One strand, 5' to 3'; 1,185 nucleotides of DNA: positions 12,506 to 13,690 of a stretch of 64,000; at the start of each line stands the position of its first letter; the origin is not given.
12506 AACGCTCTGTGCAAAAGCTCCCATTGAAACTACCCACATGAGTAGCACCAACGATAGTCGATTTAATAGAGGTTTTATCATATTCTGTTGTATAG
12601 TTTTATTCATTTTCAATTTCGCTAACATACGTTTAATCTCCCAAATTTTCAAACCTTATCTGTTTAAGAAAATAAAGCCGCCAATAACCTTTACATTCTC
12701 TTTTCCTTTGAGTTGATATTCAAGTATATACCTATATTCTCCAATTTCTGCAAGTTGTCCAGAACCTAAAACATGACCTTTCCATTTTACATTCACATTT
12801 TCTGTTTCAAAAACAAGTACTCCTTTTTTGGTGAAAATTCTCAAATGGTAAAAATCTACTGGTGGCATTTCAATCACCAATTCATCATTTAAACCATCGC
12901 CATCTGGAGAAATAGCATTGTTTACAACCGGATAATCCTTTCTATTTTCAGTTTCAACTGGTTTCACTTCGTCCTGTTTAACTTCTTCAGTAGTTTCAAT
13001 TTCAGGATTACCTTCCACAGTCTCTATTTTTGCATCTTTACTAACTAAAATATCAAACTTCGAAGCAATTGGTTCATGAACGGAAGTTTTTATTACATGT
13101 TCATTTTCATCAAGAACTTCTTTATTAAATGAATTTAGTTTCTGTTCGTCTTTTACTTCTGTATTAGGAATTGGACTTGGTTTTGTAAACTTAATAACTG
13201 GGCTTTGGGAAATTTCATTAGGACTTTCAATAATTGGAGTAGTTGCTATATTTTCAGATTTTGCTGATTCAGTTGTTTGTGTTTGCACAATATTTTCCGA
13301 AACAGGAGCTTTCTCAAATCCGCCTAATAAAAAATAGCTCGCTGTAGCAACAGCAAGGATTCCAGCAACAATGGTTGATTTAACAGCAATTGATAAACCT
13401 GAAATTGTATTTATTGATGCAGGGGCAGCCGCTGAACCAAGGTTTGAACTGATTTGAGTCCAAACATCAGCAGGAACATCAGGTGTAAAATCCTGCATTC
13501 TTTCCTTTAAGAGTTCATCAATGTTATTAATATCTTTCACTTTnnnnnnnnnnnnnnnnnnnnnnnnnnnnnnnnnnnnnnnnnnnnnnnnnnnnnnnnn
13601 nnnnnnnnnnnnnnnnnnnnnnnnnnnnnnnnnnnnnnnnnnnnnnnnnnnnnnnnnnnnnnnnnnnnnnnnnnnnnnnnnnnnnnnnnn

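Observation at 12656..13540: Anti-sigma-like membrane protein whose extracytoplasmic end is a T9SS type-B CTD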

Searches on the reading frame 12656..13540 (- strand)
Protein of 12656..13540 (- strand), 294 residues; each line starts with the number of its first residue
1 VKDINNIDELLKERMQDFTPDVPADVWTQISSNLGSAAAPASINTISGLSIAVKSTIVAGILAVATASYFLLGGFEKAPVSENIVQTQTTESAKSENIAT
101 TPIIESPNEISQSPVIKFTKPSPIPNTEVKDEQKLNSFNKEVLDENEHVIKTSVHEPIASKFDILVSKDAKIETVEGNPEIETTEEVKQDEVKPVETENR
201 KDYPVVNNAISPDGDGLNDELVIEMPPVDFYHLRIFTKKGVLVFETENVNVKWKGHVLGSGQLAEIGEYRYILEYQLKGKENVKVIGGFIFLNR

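Call 3: search_protein_families(library=pfam, proteins=[window:12656-13540:-], max_evalue=0.1)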
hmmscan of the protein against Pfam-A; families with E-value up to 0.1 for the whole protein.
window:12656-13540:- (294 aa): 1 family
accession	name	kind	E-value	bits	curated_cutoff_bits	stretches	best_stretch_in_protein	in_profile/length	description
PF13585.12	CHU_C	-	1e-13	51.6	27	1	206-282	3-79/86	CHU_C Type IX secretion signal domain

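Call 4: search_protein_families(library=ncbifam, proteins=[window:12656-13540:-], max_evalue=0.1)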
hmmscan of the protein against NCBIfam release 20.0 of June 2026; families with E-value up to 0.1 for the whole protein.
window:12656-13540:- (294 aa): 1 family
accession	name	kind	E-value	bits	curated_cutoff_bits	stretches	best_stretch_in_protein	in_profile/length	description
TIGR04131.1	Bac_Flav_CTERM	domain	0.0011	19.1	35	1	207-292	4-83/85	T9SS type B sorting domain-containing protein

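Call 6: find_homologous_proteins(query=window:12656-13540:-)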
Query window:12656-13540:- (294 aa): 15 proteins with E <= 0.001 among 1769 candidates.
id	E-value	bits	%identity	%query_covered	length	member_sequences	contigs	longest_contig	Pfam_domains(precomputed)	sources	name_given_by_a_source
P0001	7.1e-186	634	100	100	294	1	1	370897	PF13585.13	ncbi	-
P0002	4.5e-135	468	74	100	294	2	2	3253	PF13585.13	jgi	jgi:gliding motility-associated-like protein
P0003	7.7e-89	316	55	100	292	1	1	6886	PF13585.13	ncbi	-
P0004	6.8e-87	310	55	100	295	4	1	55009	PF13585.13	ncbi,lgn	-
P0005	8.5e-86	306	55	100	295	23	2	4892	PF13585.13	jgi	jgi:hypothetical protein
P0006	2.0e-85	305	57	100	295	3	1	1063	PF13585.13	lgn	-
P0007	7.6e-84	300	54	100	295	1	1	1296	PF13585.13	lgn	-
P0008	6.2e-81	290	54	100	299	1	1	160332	PF13585.13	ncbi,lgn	-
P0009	1.7e-77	279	52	100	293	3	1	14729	PF13585.13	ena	-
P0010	1.0e-69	253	46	100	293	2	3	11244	PF13585.13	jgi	jgi:hypothetical protein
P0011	5.4e-63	231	79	48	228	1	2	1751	PF13585.13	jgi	jgi:methionine-rich copper-binding protein CopC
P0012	2.5e-61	226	80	46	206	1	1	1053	PF13585.13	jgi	jgi:hypothetical protein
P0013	3.2e-60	222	80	46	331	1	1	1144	PF13585.13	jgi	jgi:hypothetical protein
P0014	1.1e-52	197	70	46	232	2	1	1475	PF13585.13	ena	-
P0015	7.5e-15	73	26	99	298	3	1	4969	PF13585.13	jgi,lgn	jgi:gliding motility-associated-like protein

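Call 8: find_encoding_contigs(protein=P0008, flank=10000, max_places=3)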
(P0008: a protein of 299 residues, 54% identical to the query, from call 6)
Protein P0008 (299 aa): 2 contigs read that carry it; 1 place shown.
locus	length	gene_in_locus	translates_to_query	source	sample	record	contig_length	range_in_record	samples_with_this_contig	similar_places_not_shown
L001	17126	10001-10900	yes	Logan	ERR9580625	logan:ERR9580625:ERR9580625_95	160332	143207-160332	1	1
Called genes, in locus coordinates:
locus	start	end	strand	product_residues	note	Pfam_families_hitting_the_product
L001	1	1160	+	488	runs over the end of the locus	PF00133:tRNA-synt_1 (faint), PF01406:tRNA-synt_1e, PF09334:tRNA-synt_1g (faint), PF09190:DALR_2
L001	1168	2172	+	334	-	PF04389:Peptidase_M28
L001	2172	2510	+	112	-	PF01035:DNA_binding_1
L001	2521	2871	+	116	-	PF02627:CMD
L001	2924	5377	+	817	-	PF17874:TPR_MalT, PF13181:TPR_8 (faint), PF00515:TPR_1 (faint), PF07719:TPR_2 (faint), PF13424:TPR_12, PF00512:HisKA, PF02518:HATPase_c, PF00072:Response_reg, +2 more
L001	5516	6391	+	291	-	PF02629:CoA_binding, PF13380:CoA_binding_2 (faint), PF13607:Succ_CoA_lig, PF00549:Ligase_CoA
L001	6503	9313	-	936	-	PF25778:DUF7948, PF13585:CHU_C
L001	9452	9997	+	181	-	PF04542:Sigma70_r2, PF07638:Sigma70_ECF (weak), PF08281:Sigma70_r4_2, PF04545:Sigma70_r4 (weak)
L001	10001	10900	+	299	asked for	PF13585:CHU_C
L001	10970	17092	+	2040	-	PF00801:PKD (faint), PF18911:PKD_4 (faint), PF13585:CHU_C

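Call 9: find_encoding_contigs(protein=P0004, flank=10000, max_places=3)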
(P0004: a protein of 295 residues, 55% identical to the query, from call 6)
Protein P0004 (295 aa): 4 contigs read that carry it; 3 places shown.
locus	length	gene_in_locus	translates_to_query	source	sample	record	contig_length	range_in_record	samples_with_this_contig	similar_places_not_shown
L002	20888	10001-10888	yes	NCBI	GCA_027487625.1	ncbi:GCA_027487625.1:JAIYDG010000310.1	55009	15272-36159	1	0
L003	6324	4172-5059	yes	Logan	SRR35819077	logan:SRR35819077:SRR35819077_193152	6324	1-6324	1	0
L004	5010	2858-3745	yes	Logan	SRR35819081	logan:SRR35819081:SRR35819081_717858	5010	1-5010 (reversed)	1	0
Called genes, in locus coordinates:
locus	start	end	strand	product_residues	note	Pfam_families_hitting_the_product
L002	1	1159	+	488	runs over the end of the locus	PF00133:tRNA-synt_1 (faint), PF01406:tRNA-synt_1e, PF09334:tRNA-synt_1g (faint), PF09190:DALR_2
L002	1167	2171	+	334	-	PF04389:Peptidase_M28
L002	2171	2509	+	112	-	PF01035:DNA_binding_1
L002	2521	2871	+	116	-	PF02627:CMD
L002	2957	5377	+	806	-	PF13181:TPR_8 (faint), PF17874:TPR_MalT (weak), PF07719:TPR_2 (faint), PF13374:TPR_10 (faint), PF13424:TPR_12, PF00512:HisKA, PF02518:HATPase_c, PF00072:Response_reg, +2 more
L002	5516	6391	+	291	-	PF02629:CoA_binding, PF13380:CoA_binding_2 (faint), PF13607:Succ_CoA_lig, PF00549:Ligase_CoA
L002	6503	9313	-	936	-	PF25778:DUF7948, PF06739:SBBP (weak), PF13585:CHU_C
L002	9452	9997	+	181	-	PF04542:Sigma70_r2, PF07638:Sigma70_ECF (faint), PF08281:Sigma70_r4_2, PF04545:Sigma70_r4 (weak)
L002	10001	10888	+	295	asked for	PF13585:CHU_C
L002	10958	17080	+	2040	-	PF00801:PKD (faint), PF18911:PKD_4 (faint), PF13585:CHU_C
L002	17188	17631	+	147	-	-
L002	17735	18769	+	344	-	PF00586:AIRS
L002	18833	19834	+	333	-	-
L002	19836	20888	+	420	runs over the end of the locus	-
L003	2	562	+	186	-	?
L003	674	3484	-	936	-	PF25778:DUF7948, PF06739:SBBP (weak), PF13585:CHU_C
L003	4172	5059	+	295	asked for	PF13585:CHU_C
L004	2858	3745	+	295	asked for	PF13585:CHU_C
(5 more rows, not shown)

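Call 10: find_encoding_contigs(protein=P0015, flank=10000, max_places=3)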
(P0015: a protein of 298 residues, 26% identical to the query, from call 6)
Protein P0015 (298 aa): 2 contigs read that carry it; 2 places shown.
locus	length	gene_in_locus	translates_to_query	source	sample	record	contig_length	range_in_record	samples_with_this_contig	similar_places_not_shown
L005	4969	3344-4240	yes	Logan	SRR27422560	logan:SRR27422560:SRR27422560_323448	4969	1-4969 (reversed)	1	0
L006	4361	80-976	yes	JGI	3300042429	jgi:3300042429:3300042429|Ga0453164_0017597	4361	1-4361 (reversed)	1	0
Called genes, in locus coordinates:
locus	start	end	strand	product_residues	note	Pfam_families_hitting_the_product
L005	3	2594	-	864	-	?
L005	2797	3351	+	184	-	PF07638:Sigma70_ECF (faint), PF04542:Sigma70_r2, PF08281:Sigma70_r4_2, PF04545:Sigma70_r4 (weak)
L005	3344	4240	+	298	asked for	PF13585:CHU_C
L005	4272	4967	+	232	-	?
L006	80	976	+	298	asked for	PF13585:CHU_C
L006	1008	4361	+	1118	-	?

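Call 11: find_encoding_contigs(protein=P0009, flank=10000, max_places=2)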
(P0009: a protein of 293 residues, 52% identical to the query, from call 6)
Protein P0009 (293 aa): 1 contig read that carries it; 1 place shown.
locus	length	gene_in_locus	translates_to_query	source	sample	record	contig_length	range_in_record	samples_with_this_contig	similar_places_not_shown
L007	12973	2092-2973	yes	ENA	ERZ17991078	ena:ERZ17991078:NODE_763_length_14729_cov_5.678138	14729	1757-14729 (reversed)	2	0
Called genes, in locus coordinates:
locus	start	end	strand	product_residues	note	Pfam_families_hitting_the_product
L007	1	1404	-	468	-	?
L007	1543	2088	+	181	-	PF04542:Sigma70_r2, PF07638:Sigma70_ECF (weak), PF08281:Sigma70_r4_2, PF04545:Sigma70_r4 (weak)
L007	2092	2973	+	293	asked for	PF13585:CHU_C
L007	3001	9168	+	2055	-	PF00801:PKD (faint), PF18911:PKD_4 (faint), PF13585:CHU_C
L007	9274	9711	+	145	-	-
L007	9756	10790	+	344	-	PF00586:AIRS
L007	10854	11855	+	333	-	-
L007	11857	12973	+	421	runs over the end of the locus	-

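Call 12: find_encoding_contigs(protein=P0010, flank=10000, max_places=2)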
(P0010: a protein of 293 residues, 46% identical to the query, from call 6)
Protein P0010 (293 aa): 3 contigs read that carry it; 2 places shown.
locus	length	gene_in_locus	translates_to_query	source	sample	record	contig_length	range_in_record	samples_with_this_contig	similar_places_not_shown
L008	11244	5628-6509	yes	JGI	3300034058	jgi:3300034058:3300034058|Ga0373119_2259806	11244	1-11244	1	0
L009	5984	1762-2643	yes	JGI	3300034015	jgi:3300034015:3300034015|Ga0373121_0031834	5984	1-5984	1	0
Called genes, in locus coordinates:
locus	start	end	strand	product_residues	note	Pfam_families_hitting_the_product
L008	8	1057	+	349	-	PF02518:HATPase_c, PF00072:Response_reg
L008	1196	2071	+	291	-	PF02629:CoA_binding, PF13380:CoA_binding_2 (faint), PF13607:Succ_CoA_lig, PF00549:Ligase_CoA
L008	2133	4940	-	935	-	PF25778:DUF7948, PF13585:CHU_C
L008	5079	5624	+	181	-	PF04542:Sigma70_r2, PF07638:Sigma70_ECF (weak), PF08281:Sigma70_r4_2, PF04545:Sigma70_r4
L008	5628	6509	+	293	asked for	PF13585:CHU_C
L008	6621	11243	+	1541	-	?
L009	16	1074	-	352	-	PF25778:DUF7948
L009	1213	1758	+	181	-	PF04542:Sigma70_r2, PF07638:Sigma70_ECF (weak), PF08281:Sigma70_r4_2, PF04545:Sigma70_r4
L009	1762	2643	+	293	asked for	PF13585:CHU_C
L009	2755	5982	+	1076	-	?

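Call 21: find_related_loci(query=A1, collection=genome_contigs, flank=8000)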
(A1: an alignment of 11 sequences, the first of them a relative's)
Query A1 (294 aa) in genome_contigs; peptide patterns used: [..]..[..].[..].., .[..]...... (x = any residue, [..] = any of these).
273 stretches matched a pattern; 2 encode a relative of the query (tblastn E <= 1e-3); 2 distinct loci.
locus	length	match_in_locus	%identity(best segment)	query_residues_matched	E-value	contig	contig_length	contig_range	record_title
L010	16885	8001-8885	54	1-294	4e-95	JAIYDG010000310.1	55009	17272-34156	MAG: Bacteroidetes bacterium isolate H1_MAG_00027 pond_H1_MAG_00027_000000000349, whole genome shotgun sequence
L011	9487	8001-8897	54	1-294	8e-89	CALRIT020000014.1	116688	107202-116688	MAG: Vulcanococcus limneticus LL isolate JJ-10NR-37-1-mx-bin484 genome assembly, contig: JJ-MOC8C2-252-C34, whole genome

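Call 48: predict_structure(alignment_id=A1)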
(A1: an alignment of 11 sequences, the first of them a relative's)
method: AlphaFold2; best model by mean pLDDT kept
length: 294 residues; sequences in the alignment: 11
mean_pLDDT: 55.4   pTM: 0.35
mean pLDDT of the five models: 55.4, 52.2, 48.2, 46.0, 44.8
residues with pLDDT >= 90: 62; 70-90: 32; 50-70: 38; < 50: 162
segments of 3 or more residues with pLDDT < 50: 18-20, 35-189
pLDDT, mean of each block of 10 residues (from residue 1): 54 53 54 45 31 36 40 33 30 30 33 35 35 37 32 32 37 40 43 54 81 77 91 95 94 92 93 94 93 86
secondary structure, 60 per line:
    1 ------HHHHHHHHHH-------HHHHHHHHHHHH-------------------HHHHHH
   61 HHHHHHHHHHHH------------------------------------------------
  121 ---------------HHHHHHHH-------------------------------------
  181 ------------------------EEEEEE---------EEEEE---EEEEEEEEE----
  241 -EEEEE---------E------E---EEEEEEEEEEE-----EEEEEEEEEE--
elements in order: H7-16 H24-35 H55-72 H136-143 E205-210 E220-224 E228-236 E242-246 E267-277 E283-292

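Call 51: fold_search(model_id=the predicted structure, library=pdb)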
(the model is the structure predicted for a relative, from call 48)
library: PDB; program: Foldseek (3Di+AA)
matches with E <= 10: 812; with E <= 0.001: 0
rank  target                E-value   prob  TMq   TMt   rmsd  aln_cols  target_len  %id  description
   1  5icu                  5.4e-02  0.99  0.17  0.45   7.3        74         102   12  The crystal structure of CopC from Methylosinus trichosporium OB3b (released 2016-04-06)
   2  8gum_B                6.9e-02  0.94  0.17  0.14  11.2        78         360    6  Chitin-active AA10 LPMO (GbpA) from Vibrio campbellii (released 2023-06-21)
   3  1b4r_MODEL_1_A        1.0e-01  0.85  0.15  0.45   6.5        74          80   11  PKD DOMAIN 1 FROM HUMAN POLYCYSTEIN-1 (released 1999-01-06)
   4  8i5b_B                1.0e-01  0.47  0.15  0.24  11.0       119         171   13  Structure of human Nav1.7 in complex with bupivacaine (released 2023-06-14)
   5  2yn3_D                1.7e-01  0.84  0.20  0.27   6.0       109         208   16  Structural insight into the giant calcium-binding adhesin SiiE: implications for the adhesion of Salmonella enterica t (released 2013-04-03)
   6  5lnd_B                1.9e-01  0.60  0.17  0.32   6.7       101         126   15  Crystal structure of self-complemented MyfA, the major subunit of Myf fimbriae from Yersinia enterocolitica (released 2016-08-24)
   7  8e72_B                2.1e-01  0.35  0.13  0.07   9.0       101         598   13  Treponema lecithinolyticum beta-glucuronidase in complex with a ciprofloxacin-glucuronide conjugate (released 2023-06-21)
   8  8dhv_B                2.3e-01  0.44  0.12  0.06   8.1        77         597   16  Treponema lecithinolyticum beta-glucuronidase (released 2023-05-17)
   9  6agf_B                2.3e-01  0.23  0.14  0.22  12.2       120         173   11  Structure of the human voltage-gated sodium channel Nav1.4 in complex with beta1 (released 2018-10-10)
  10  7t0r_I                2.4e-01  0.80  0.18  0.46   5.0        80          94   12  Crystal structure of the anti-CD4 adnectin 6940_B01 as a complex with the extracellular domains of CD4 and ibalizumab  (released 2022-01-12)
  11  5aa7_A                2.4e-01  0.69  0.14  0.27   7.7        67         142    7  Structural and functional characterization of a chitin-active 15.5 kDa lytic polysaccharide monooxygenase domain from  (released 2015-12-09)
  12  5ln8_A                2.4e-01  0.54  0.16  0.31   6.6        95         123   14  Crystal structure of self-complemented MyfA, the major subunit of Myf fimbriae from Yersinia enterocolitica, in comple (released 2016-08-24)
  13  8dhw_A                2.4e-01  0.47  0.13  0.07   6.6        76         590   14  Treponema lecithinolyticum beta-glucuronidase in complex with a UNC4917-glucuronide conjugate (released 2023-05-17)
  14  5lo7_A                2.5e-01  0.54  0.16  0.31   6.7        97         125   12  Crystal structure of self-complemented MyfA, the major subunit of Myf fimbriae from Yersinia enterocolitica (released 2016-08-24)
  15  6tn6                  2.5e-01  0.13  0.09  0.06  12.1        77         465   12  X-ray structure of the endo-beta-1,4-mannanase from Thermotoga petrophila (released 2020-04-29)
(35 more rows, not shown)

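Call 52: search_protein_representatives(alignment_id=A1)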
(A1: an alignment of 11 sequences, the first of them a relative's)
Query: 11 sequences, 294 profile positions. Proteins with E-value up to 0.001 (for the whole library): 36159; up to 1e-10: 2187; up to 1e-30: 107. The best 150 are listed.
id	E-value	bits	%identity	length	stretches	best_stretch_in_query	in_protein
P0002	1.1e-137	474.9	-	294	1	1-294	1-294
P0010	1.1e-121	422.4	-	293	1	1-294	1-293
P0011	6.8e-101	354.1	-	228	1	68-294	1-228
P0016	5.9e-74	265.7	-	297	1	1-292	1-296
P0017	3.8e-56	207.3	-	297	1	1-290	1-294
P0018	1.0e-50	189.4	-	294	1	1-292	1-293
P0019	1.4e-49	185.7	-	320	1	1-292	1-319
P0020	1.5e-49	185.6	-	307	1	1-292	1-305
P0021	1.2e-47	179.4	-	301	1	1-292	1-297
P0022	9.3e-47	176.4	-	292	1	1-294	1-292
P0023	5.0e-46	174.0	-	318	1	1-289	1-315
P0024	6.4e-46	173.7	-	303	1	1-282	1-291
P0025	8.4e-46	173.3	-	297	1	3-292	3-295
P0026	2.4e-45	171.8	-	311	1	1-294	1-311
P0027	4.0e-45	171.1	-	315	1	1-292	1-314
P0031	7.9e-44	166.8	-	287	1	7-294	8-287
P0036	8.0e-43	163.5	-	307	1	1-292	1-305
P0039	3.3e-42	161.5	-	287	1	1-294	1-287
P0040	4.0e-42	161.2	-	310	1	1-286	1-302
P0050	2.0e-39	152.4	-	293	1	1-293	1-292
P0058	9.8e-39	150.1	-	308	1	2-292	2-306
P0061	1.8e-38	149.2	-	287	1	1-293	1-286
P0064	3.2e-38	148.4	-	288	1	1-292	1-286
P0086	2.4e-35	139.0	-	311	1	2-294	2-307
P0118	8.6e-31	124.0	-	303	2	204-294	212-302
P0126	1.6e-29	119.8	-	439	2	203-287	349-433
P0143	7.2e-26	107.9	-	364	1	1-274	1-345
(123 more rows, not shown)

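Call 54: find_encoding_contigs(protein=P0026, flank=8000, max_places=2)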
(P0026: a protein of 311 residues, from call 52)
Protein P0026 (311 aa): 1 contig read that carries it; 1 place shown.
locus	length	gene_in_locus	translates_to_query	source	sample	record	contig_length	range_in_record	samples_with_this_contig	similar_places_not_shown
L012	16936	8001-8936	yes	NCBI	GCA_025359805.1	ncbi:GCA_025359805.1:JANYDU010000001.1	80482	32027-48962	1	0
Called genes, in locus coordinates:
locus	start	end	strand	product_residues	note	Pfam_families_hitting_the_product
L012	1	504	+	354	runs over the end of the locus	PF19783:DUF6268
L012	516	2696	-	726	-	PF05970:PIF1, PF13245:AAA_19, PF13604:AAA_30, PF13401:AAA_22 (faint), PF14493:HTH_40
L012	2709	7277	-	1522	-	PF25778:DUF7948, PF00801:PKD (faint), PF18911:PKD_4, PF13585:CHU_C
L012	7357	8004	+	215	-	PF07638:Sigma70_ECF (weak), PF04542:Sigma70_r2, PF08281:Sigma70_r4_2, PF04545:Sigma70_r4 (weak)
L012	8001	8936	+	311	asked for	PF13585:CHU_C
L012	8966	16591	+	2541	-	PF00801:PKD (faint), PF18911:PKD_4 (weak), PF13585:CHU_C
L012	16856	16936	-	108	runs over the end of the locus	-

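Call 60: find_encoding_contigs(protein=P0022, flank=8000, max_places=2)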
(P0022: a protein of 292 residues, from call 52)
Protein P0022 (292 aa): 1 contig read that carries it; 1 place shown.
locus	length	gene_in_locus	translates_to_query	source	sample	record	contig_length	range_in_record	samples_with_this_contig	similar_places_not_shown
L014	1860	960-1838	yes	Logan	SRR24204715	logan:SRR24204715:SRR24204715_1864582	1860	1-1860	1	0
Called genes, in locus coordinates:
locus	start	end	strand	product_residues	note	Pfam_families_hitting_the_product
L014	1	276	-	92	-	?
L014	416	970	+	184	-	PF07638:Sigma70_ECF (weak), PF04542:Sigma70_r2, PF08281:Sigma70_r4_2, PF04545:Sigma70_r4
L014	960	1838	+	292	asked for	PF13585:CHU_C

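Call 61: find_encoding_contigs(protein=P0050, flank=8000, max_places=2)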
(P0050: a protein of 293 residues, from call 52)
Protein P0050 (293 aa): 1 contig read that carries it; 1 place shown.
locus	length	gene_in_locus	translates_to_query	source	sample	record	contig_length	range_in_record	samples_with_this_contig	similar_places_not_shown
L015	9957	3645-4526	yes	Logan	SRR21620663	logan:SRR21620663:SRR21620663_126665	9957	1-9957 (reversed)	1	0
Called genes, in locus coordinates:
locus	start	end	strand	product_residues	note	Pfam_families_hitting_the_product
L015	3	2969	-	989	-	?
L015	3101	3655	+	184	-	PF07638:Sigma70_ECF, PF04542:Sigma70_r2, PF08281:Sigma70_r4_2, PF04545:Sigma70_r4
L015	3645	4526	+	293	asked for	PF13585:CHU_C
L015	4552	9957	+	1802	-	?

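Call 62: find_encoding_contigs(protein=P0064, flank=8000, max_places=2)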
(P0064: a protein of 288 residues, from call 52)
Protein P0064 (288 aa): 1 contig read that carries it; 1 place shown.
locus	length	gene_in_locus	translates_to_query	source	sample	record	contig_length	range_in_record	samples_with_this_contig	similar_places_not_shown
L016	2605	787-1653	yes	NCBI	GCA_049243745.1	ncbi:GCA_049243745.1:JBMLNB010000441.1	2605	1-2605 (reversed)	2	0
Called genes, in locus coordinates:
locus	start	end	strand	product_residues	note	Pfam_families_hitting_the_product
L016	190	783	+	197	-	PF04542:Sigma70_r2, PF08281:Sigma70_r4_2, PF04545:Sigma70_r4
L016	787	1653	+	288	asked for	PF13585:CHU_C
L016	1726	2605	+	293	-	PF00801:PKD (faint), PF18911:PKD_4 (faint)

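Call 63: find_encoding_contigs(protein=P0126, flank=8000, max_places=2)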
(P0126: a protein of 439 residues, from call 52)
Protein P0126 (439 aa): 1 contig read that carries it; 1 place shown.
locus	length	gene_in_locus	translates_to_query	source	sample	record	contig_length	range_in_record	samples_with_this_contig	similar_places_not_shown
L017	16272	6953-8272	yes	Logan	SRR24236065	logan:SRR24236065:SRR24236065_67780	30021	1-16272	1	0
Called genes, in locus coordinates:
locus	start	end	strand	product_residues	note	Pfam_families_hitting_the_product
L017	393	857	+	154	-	-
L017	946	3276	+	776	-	PF01734:Patatin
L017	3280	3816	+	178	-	PF01641:SelR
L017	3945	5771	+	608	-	PF00270:DEAD, PF00271:Helicase_C, PF28538:Helicase_helical, PF03880:DbpA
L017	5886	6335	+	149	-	-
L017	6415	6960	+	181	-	PF07638:Sigma70_ECF, PF04542:Sigma70_r2, PF08281:Sigma70_r4_2, PF04545:Sigma70_r4 (weak)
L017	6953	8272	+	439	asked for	PF00801:PKD (weak), PF18911:PKD_4 (weak), PF13585:CHU_C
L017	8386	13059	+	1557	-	PF18911:PKD_4, PF00801:PKD, PF18911:PKD_4 (weak), PF13585:CHU_C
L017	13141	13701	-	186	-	PF05118:Asp_Arg_Hydrox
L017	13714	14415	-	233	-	PF13640:2OG-FeII_Oxy_3, PF18331:PKHD_C (weak)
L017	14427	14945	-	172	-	-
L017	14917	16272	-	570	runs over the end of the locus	PF02543:Carbam_trans_N, PF16861:Carbam_trans_C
